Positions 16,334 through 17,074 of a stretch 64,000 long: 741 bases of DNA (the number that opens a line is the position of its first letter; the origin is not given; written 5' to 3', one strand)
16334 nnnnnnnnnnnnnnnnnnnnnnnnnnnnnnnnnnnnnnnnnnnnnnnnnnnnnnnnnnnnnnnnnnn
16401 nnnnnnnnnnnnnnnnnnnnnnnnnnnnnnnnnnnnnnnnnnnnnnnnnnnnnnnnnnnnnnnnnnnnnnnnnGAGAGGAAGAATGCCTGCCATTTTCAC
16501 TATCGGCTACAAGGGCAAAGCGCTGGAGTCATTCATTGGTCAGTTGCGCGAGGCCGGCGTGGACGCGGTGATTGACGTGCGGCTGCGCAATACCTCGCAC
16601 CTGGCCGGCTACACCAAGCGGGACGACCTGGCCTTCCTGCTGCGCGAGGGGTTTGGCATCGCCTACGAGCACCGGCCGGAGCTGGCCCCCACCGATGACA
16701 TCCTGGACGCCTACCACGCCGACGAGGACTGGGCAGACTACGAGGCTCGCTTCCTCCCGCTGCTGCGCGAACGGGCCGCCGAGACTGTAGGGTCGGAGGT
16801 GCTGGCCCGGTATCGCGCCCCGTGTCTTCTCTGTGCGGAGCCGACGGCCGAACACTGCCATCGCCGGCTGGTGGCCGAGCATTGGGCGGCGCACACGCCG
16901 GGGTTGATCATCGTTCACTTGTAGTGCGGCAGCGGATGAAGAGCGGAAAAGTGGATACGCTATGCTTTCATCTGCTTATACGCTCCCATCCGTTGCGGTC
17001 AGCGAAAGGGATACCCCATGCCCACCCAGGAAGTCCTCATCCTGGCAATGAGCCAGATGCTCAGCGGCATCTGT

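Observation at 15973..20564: Uncharacterised four-gene cluster: two tandem DUF488 paralogs, an unknown 243-aa protein, and a RecQ helicase with a 290-aa TPR N-terminal extension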

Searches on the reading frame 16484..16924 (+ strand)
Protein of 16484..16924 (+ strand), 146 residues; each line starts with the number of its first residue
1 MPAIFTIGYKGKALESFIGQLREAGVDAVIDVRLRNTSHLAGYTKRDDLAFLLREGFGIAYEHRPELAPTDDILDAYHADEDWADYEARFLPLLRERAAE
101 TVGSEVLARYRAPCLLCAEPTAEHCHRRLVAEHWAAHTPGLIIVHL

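Call 3: search_protein_families(library=pfam, proteins=[window:16484-16924:+], max_evalue=0.01)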
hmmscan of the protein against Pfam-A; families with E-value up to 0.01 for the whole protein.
window:16484-16924:+ (146 aa): 2 families
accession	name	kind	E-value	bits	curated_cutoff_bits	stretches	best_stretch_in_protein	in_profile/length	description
PF04343.18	DUF488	-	1.3e-20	74.6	22.2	1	14-132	2-119/121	Domain of unknown function DUF488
PF22751.1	DUF488-N3a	-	2.7e-09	37.8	27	1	64-133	39-113/118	Active DUF488-N3 subclade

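Call 4: search_protein_families(library=padloc, proteins=[window:16484-16924:+], max_evalue=0.01)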
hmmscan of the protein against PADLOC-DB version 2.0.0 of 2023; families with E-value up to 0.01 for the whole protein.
window:16484-16924:+ (146 aa): 4 families
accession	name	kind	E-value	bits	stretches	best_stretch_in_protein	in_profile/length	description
PDLC04658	PDC-M45C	-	6.7e-46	153.7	1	3-145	2-143/145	-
PDLC04505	PDC-M19A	-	4.3e-18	63.8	1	2-136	149-283/294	-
PDLC04504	PDC-M19A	-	1.4e-10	38.9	1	4-133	91-220/234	-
PDLC04657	PDC-M45B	-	2.8e-08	31.6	1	3-131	5-130/204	-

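Call 16: search_protein_families(library=ncbifam, proteins=[window:16484-16924:+], max_evalue=0.01)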
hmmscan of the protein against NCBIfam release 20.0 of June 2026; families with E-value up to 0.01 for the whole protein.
window:16484-16924:+ (146 aa): 0 families

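Call 52: search_dna_similar(query=window:16484-16921:+, collection=plasmids, mode=protein, max_evalue=0.00001, max_rows=25)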
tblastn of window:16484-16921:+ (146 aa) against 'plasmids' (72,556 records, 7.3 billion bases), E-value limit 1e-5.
Records with a match: 150; places in all: 154; records where one place covers at least 80% of the query: 140.
Best place of each record, by identity: <60% 150.
By first word of the organism name: Enterobacter 28; Klebsiella 22; Citrobacter 20; Escherichia 11; Salmonella 9; Acinetobacter 8; Rhizobium 8; Aeromonas 4; Leclercia 4; Providencia 3; and 25 more.
By predicted mobility (MOB-suite, as given by PLSDB): conjugative 90; non-mobilizable 41; mobilizable 19.
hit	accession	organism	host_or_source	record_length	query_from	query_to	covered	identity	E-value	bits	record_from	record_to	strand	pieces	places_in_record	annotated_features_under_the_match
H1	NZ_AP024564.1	Allochromatium tepidum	-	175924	4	146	98%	49.3%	6e-31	123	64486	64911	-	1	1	DUF488 domain-containing protein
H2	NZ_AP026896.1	Aeromonas caviae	Microbe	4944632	4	146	98%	45.5%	9e-30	119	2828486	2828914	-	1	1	none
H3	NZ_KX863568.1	Citrobacter freundii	environmental; wetland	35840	4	138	92%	48.2%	2e-31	124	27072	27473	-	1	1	DUF488 domain-containing protein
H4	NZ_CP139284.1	Acinetobacter pittii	Homo sapiens,Catheter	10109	3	140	95%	46.8%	2e-31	124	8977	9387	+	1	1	DUF488 domain-containing protein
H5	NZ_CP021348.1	Acinetobacter baumannii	Homo sapiens,blood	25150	3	140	95%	46.8%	2e-31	124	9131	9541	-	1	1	DUF488 domain-containing protein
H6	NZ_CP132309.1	Shinella sumterensis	Homo sapiens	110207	4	146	98%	44.4%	5e-31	123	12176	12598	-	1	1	DUF488 domain-containing protein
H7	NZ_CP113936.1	Acinetobacter sp. ESL0695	Melipona lateralis,Rain forest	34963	4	140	94%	46.4%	3e-30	121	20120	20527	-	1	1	DUF488 domain-containing protein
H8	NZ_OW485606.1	Rhodovastum atsumiense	-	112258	4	146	98%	44.1%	8e-29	117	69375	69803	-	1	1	DUF488 domain-containing protein | zinc-finger-containing protein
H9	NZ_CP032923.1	Agrobacterium tumefaciens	Euonymus sp.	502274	1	133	91%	47.4%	8e-32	125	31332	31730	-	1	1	DUF488 domain-containing protein (x2)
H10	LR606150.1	Rhizobium sp. Q54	paddy soil contaminated with arsenic ...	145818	4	146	98%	43.8%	3e-27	112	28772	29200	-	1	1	hypothetical protein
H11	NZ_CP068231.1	Aeromonas caviae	combined sewer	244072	4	146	98%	43.1%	4e-30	120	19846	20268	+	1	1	DUF488 domain-containing protein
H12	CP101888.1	Acinetobacter baumannii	Homo sapiens,catheter tip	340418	4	133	89%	46.2%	3e-20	121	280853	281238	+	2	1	none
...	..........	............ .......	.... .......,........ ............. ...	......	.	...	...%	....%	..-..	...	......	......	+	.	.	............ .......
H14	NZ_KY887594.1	Klebsiella pneumoniae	-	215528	1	146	100%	40.8%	3e-29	118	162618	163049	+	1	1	DUF488 domain-containing protein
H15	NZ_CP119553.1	Providencia stuartii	Homo sapiens,human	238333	1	146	100%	40.8%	3e-29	118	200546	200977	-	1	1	DUF488 domain-containing protein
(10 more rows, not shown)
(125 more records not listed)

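Call 53: search_dna_similar(query=window:16484-16921:+, collection=phages, mode=protein, max_evalue=0.001, max_rows=15)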
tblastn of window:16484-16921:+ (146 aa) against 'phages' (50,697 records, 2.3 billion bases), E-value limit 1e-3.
Records with a match: 7; places in all: 7; records where one place covers at least 80% of the query: 7.
Best place of each record, by identity: <60% 7.
By first word of the organism name: Gordonia 7.
By host as written in the record: Gordonia terrae 3612 7.
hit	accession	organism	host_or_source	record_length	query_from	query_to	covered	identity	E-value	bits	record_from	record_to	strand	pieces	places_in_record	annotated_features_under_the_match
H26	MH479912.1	Gordonia phage Eviarto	Gordonia terrae 3612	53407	4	146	98%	33.3%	4e-8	56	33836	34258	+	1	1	42: hypothetical protein | 43: hypothetical protein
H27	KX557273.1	Gordonia phage BatStarr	Gordonia terrae 3612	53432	4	146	98%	33.3%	4e-8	56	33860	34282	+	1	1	42: hypothetical protein | 43: hypothetical protein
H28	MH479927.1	Gordonia phage TimTam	Gordonia terrae 3612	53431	4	146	98%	33.3%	4e-8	56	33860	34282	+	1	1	42: hypothetical protein | 43: hypothetical protein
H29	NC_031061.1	Gordonia phage Nymphadora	Gordonia terrae 3612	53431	4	146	98%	33.3%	4e-8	56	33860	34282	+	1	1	42: HipA toxin | 43: hypothetical protein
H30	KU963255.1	Gordonia phage Nymphadora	Gordonia terrae 3612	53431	4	146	98%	33.3%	4e-8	56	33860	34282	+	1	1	42: hypothetical protein | 43: hypothetical protein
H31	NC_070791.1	Gordonia phage Herod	Gordonia terrae 3612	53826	4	146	98%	33.3%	4e-8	56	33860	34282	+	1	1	42: hypothetical protein | 43: hypothetical protein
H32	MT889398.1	Gordonia phage Herod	Gordonia terrae 3612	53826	4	146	98%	33.3%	4e-8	56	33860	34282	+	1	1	42: hypothetical protein | 43: hypothetical protein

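Call 54: get_annotated_region(hit=H14, flank=5000)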
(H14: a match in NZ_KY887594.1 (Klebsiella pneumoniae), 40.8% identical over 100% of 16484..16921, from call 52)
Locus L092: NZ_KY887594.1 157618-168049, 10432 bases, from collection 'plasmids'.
description: Klebsiella pneumoniae strain Kp55 plasmid pKp55, complete sequence
organism: Klebsiella pneumoniae (NCBI taxid 573)
taxonomy: Bacteria; Pseudomonadota; Gammaproteobacteria; Enterobacterales; Enterobacteriaceae; Klebsiella; Klebsiella pneumoniae
host: -; source: -; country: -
typing (MOB-suite, as given by PLSDB): conjugative; replicon IncC; relaxase MOBH,MOBH; mating-pair formation MPF_F
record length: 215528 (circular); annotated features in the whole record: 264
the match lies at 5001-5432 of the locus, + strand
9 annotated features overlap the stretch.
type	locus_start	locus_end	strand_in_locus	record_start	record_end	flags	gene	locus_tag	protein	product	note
CDS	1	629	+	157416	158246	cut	fghA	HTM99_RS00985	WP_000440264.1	S-formylglutathione hydrolase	GO:0046292 - formaldehyde metabolic process [Evidence IEA]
CDS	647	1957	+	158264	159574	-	-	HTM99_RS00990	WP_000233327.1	NAD(P)/FAD-dependent oxidoreductase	-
CDS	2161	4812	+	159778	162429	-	-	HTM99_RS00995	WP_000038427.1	excinuclease ABC subunit UvrA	-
CDS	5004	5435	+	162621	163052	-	-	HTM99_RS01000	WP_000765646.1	DUF488 domain-containing protein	-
CDS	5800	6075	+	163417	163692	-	frmR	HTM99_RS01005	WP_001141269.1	formaldehyde-responsive transcriptional repressor FrmR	-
CDS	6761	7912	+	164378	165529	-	-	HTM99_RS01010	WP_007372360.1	iron-containing alcohol dehydrogenase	-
CDS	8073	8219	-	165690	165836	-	-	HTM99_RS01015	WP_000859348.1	DUF2474 domain-containing protein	-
CDS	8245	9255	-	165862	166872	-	cydB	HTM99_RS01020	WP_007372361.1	cytochrome d ubiquinol oxidase subunit II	-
CDS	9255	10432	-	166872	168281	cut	-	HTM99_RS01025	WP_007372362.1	cytochrome ubiquinol oxidase subunit I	GO:0019646 - aerobic electron transport chain [Evidence IEA]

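Call 55: get_annotated_region(hit=H9, flank=5000)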
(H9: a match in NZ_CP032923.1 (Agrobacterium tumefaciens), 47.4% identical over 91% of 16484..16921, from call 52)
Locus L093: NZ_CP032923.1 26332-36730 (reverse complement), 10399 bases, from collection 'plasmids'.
description: Agrobacterium tumefaciens strain 1D1108 plasmid pAt1D1108a, complete sequence
organism: Agrobacterium tumefaciens (NCBI taxid 358)
taxonomy: Bacteria; Pseudomonadota; Alphaproteobacteria; Hyphomicrobiales; Rhizobiaceae; Agrobacterium; Agrobacterium tumefaciens
host: -; source: Euonymus sp.; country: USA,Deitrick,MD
typing (MOB-suite, as given by PLSDB): conjugative; relaxase MOBQ; mating-pair formation MPF_T
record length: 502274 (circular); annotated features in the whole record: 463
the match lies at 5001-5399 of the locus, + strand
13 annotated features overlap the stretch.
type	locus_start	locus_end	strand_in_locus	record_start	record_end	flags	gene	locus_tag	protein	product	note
CDS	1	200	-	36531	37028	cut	-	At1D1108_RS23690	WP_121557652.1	HORMA domain containing protein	-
CDS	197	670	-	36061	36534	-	-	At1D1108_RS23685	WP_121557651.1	hypothetical protein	-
CDS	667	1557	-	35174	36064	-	-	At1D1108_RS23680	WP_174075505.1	AAA family ATPase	-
CDS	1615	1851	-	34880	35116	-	-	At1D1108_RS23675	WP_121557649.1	DUF2188 domain-containing protein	-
CDS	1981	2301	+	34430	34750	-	-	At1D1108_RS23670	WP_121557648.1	helix-turn-helix transcriptional regulator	-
CDS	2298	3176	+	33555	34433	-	-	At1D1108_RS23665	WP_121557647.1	ImmA/IrrE family metallo-endopeptidase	-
CDS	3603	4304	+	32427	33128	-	-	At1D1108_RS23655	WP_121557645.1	hypothetical protein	-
CDS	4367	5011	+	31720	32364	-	-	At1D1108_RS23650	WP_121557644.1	DUF488 domain-containing protein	-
CDS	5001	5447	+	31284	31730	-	-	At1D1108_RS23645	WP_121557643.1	DUF488 domain-containing protein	-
CDS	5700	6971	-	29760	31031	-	-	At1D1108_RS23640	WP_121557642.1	three-Cys-motif partner protein TcmP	-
CDS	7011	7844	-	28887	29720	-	-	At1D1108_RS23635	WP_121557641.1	DUF5131 family protein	-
CDS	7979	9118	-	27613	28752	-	-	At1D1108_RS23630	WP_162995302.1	RHE_PE00001 family protein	-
CDS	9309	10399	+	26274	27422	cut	-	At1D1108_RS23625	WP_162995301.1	site-specific integrase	GO:0015074 - DNA integration [Evidence IEA]; GO:0006310 - DNA recombination [Evidence IEA]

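Call 56: get_annotated_region(hit=H4, flank=5000)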
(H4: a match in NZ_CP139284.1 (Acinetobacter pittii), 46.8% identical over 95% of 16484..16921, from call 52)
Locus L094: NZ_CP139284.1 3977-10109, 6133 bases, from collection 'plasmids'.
description: Acinetobacter pittii strain AE13 plasmid pApiAE13b, complete sequence
organism: Acinetobacter pittii (NCBI taxid 48296)
taxonomy: Bacteria; Pseudomonadota; Gammaproteobacteria; Moraxellales; Moraxellaceae; Acinetobacter; Acinetobacter pittii
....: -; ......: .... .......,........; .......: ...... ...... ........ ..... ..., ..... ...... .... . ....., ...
typing (MOB-suite, as given by PLSDB): non-mobilizable; replicon rep_cluster_1283
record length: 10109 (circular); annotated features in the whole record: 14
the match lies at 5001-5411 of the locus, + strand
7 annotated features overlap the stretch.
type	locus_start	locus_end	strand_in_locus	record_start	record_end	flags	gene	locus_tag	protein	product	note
CDS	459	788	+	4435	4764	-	-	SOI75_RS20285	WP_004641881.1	four-helix bundle copper-binding protein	-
CDS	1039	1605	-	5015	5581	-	-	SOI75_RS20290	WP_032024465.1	plasmid replication DNA-binding protein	-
CDS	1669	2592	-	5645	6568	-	repM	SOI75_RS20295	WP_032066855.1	replication initiation protein RepM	GO:0006270 - DNA replication initiation [Evidence IEA]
CDS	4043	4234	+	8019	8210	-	-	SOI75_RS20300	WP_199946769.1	hypothetical protein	-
CDS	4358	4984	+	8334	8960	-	-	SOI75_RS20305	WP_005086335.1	hypothetical protein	-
CDS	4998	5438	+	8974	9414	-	-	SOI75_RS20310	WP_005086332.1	DUF488 domain-containing protein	-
CDS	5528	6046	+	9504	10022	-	-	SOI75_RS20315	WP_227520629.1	DUF4326 domain-containing protein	-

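Call 57: search_protein_families(library=pfam, proteins=[L093:3603-4304:+, L093:4367-5011:+, L093:5001-5447:+, L094:4358-4984:+, L094:4998-5438:+], max_evalue=0.01)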
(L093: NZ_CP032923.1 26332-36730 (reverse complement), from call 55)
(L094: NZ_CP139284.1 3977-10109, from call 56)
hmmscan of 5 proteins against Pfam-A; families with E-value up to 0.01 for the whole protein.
L093:3603-4304:+ (233 aa): 1 family
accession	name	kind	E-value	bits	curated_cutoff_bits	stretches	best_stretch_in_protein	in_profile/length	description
PF22557.2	DuOB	-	6.1e-62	209.8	27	1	8-230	1-210/210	Dual OB-containing domain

L093:4367-5011:+ (214 aa): 1 family
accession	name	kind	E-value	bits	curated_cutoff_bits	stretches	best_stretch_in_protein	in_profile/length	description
PF04343.18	DUF488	-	1.2e-21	78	22.2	1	18-131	2-118/121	Domain of unknown function DUF488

L093:5001-5447:+ (148 aa): 2 families
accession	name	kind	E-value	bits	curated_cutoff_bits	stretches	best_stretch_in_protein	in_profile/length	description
PF04343.18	DUF488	-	3.4e-25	89.4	22.2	1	15-134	2-121/121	Domain of unknown function DUF488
PF22751.1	DUF488-N3a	-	3.7e-09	37.4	27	1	65-136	39-116/118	Active DUF488-N3 subclade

L094:4358-4984:+ (208 aa): 1 family
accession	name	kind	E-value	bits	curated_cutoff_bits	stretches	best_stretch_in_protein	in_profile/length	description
PF22557.2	DuOB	-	1.6e-47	162.7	27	1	3-206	1-210/210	Dual OB-containing domain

L094:4998-5438:+ (146 aa): 2 families
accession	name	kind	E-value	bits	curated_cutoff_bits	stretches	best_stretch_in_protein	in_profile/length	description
PF04343.18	DUF488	-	6.3e-23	82.1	22.2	1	13-132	2-121/121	Domain of unknown function DUF488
PF22751.1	DUF488-N3a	-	6.2e-11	43.1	27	1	62-135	38-117/118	Active DUF488-N3 subclade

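Call 58: search_protein_families(library=padloc, proteins=[L093:3603-4304:+, L093:4367-5011:+, L093:5001-5447:+, L094:4358-4984:+, L094:4998-5438:+], max_evalue=0.001)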
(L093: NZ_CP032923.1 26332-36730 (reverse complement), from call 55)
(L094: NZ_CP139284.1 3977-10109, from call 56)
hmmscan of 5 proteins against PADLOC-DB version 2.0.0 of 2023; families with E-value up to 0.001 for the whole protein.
L093:3603-4304:+ (233 aa): 4 families
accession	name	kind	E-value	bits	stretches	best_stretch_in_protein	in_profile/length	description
PDLC04655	PDC-M45A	-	2e-88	294.8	1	2-233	84-315/318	-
PDLC04653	PDC-M45A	-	2.3e-86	287.2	1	6-232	3-224/230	-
PDLC04654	PDC-M45A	-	5.6e-45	151.4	1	53-230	5-177/188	-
PDLC04656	PDC-M45A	-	3.6e-23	80.5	1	8-230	2-215/225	-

L093:4367-5011:+ (214 aa): 4 families
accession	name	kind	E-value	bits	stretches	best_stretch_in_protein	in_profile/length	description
PDLC04657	PDC-M45B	-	4.4e-84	279.1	1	6-202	4-200/204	-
PDLC04505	PDC-M19A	-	6.8e-13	46.7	1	6-131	149-278/294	-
PDLC04658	PDC-M45C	-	7.4e-09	33.5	1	7-131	2-129/145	-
PDLC04504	PDC-M19A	-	5.6e-06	23.9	1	8-130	91-217/234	-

L093:5001-5447:+ (148 aa): 4 families
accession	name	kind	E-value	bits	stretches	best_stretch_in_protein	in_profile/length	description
PDLC04658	PDC-M45C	-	4.7e-73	241.7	1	4-142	2-140/145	-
PDLC04505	PDC-M19A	-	2.8e-15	54.6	1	5-137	151-284/294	-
PDLC04657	PDC-M45B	-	2.8e-09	34.8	1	4-130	5-128/204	-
PDLC04504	PDC-M19A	-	1.1e-07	29.4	1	6-134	92-221/234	-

L094:4358-4984:+ (208 aa): 4 families
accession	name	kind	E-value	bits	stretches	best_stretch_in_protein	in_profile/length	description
PDLC04653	PDC-M45A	-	1.7e-44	150.2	1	2-207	4-223/230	-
PDLC04654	PDC-M45A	-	8.5e-23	79.1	1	59-207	13-178/188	-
PDLC04655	PDC-M45A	-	3e-15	54.4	1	2-207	89-313/318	-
PDLC04656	PDC-M45A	-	5.4e-13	47.2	1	3-207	2-216/225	-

L094:4998-5438:+ (146 aa): 4 families
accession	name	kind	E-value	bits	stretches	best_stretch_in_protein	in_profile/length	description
PDLC04658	PDC-M45C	-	1.9e-66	220.3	1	1-141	1-141/145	-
PDLC04505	PDC-M19A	-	1.6e-18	65.2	1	2-137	150-286/294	-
PDLC04657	PDC-M45B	-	1.5e-12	45.5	1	2-136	5-137/204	-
PDLC04504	PDC-M19A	-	2.5e-10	38.1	1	3-135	91-224/234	-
